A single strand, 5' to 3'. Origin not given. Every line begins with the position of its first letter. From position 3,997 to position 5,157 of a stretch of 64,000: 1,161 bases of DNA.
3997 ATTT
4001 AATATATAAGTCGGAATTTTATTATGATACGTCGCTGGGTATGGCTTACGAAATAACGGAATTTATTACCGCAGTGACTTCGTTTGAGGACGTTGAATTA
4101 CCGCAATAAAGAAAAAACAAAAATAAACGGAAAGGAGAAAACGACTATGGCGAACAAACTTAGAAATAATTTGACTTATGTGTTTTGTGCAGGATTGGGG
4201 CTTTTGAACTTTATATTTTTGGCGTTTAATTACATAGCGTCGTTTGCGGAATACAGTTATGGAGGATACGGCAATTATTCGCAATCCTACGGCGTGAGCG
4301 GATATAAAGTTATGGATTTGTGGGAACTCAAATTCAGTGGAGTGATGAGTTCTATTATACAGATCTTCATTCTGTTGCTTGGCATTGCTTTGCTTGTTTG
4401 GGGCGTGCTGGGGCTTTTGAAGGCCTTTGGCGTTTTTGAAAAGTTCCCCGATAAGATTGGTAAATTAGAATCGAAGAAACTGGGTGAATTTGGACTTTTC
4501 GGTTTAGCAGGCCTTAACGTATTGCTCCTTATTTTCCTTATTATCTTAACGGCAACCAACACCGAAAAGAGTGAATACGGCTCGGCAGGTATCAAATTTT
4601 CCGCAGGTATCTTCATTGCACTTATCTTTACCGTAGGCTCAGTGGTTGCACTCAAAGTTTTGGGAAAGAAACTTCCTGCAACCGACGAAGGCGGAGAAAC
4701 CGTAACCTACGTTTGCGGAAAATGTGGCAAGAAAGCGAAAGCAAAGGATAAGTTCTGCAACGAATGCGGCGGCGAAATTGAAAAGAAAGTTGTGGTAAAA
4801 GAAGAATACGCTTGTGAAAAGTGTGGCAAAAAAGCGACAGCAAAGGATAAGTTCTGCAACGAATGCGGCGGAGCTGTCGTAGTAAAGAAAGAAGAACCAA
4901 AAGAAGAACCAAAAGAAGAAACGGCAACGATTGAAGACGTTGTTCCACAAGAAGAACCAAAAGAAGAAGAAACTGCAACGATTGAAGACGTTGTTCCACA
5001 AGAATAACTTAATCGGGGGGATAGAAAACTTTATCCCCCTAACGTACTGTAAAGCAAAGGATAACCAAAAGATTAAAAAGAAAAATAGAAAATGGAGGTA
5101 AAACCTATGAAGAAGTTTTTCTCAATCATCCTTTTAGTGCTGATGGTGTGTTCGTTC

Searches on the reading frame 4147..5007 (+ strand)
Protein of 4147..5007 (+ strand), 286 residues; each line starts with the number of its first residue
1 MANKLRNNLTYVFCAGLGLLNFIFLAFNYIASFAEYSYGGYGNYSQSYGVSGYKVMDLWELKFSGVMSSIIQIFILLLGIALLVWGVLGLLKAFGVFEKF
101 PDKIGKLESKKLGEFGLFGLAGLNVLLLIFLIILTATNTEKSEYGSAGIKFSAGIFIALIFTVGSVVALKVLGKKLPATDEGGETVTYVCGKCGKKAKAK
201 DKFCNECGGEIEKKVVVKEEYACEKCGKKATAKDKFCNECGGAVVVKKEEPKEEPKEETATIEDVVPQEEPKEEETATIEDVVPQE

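Call 9: search_protein_families(library=pfam, proteins=[window:4147-5007:+], max_evalue=0.01)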
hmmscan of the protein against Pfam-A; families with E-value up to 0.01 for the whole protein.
window:4147-5007:+ (286 aa): 7 families
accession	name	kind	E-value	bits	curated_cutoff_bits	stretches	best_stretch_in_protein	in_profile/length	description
PF12773.13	DZR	-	5.2e-08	33.4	27.3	1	190-241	1-45/45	Double zinc ribbon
PF17032.10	Zn_ribbon_15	-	9.6e-07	30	28.9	0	180-208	51-73/73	zinc-ribbon family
PF13240.11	Zn_Ribbon_1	-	2.2e-06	27.7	25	1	190-208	2-20/23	zinc-ribbon domain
PF13248.11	Zn_ribbon_3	-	3.3e-06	26.8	27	2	219-241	1-23/26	zinc-ribbon domain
PF14803.11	Zn_ribbon_Nudix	-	1.5e-05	25.3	25.6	0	202-227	1-29/34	Nudix N-terminal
PF23455.1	DUF7129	-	0.00022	21.4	30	0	219-244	10-37/45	Domain of unknown function (DUF7129)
PF18912.6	DZR_2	-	0.00074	19.7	27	1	190-240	10-55/56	Double zinc ribbon domain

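Call 63: search_protein_families(library=ncbifam, proteins=[window:4147-5004:+], max_evalue=0.01)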
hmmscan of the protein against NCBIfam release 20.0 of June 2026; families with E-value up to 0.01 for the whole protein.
window:4147-5004:+ (286 aa): 1 family
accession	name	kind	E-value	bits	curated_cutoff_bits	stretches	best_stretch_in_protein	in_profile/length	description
NF033497.1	rubre_like_arch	subfamily_domain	0.0018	18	32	0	188-211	1-26/34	rubrerythrin-like domain-containing protein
